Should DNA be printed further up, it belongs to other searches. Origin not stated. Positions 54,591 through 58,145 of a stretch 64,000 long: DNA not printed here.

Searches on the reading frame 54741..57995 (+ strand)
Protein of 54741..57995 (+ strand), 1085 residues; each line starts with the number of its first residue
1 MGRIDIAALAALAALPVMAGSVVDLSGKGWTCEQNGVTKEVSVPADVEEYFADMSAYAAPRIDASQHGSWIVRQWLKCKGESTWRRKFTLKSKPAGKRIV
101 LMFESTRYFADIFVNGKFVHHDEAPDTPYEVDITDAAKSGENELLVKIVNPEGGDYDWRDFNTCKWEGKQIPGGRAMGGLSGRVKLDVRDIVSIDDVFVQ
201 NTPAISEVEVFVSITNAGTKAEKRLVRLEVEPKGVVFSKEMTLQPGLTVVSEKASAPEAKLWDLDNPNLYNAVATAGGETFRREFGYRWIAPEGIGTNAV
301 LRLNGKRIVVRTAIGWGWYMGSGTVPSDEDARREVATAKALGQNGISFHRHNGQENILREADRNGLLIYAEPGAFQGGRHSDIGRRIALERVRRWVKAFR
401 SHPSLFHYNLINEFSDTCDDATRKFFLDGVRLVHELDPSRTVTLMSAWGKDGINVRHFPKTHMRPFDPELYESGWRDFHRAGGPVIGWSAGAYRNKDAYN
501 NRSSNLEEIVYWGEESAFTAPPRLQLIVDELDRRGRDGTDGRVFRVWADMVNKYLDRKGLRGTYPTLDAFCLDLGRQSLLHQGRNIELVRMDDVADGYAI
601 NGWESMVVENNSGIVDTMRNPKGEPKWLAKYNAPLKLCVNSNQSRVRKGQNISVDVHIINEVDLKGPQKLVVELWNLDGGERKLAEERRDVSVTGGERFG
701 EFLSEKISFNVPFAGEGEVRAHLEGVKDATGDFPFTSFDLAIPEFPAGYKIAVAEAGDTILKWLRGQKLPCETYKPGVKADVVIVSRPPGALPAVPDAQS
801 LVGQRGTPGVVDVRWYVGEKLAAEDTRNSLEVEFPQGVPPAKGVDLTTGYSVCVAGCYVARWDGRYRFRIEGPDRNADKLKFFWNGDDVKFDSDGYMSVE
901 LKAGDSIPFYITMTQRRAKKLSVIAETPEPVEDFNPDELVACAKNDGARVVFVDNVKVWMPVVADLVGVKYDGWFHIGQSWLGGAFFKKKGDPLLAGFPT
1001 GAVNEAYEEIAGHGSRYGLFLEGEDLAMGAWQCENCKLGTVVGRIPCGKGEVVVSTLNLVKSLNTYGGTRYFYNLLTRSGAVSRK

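Call 48: search_protein_families(library=pfam, proteins=[window:54741-57995:+], max_evalue=0.00001)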
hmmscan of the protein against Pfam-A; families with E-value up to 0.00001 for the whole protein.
window:54741-57995:+ (1085 aa): 3 families
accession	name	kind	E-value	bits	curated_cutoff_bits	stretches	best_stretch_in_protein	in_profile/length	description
PF22666.2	Glyco_hydro_2_N2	-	4.7e-10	40.2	27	1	30-151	1-120/167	Glycosyl hydrolase 2 galactose-binding domain-like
PF02837.24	Glyco_hydro_2_N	-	6.9e-10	39.5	28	1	78-154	63-139/169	Glycosyl hydrolases family 2, sugar binding domain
PF00703.27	Glyco_hydro_2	-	9.4e-06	26.8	23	0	192-287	1-108/109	Glycosyl hydrolases family 2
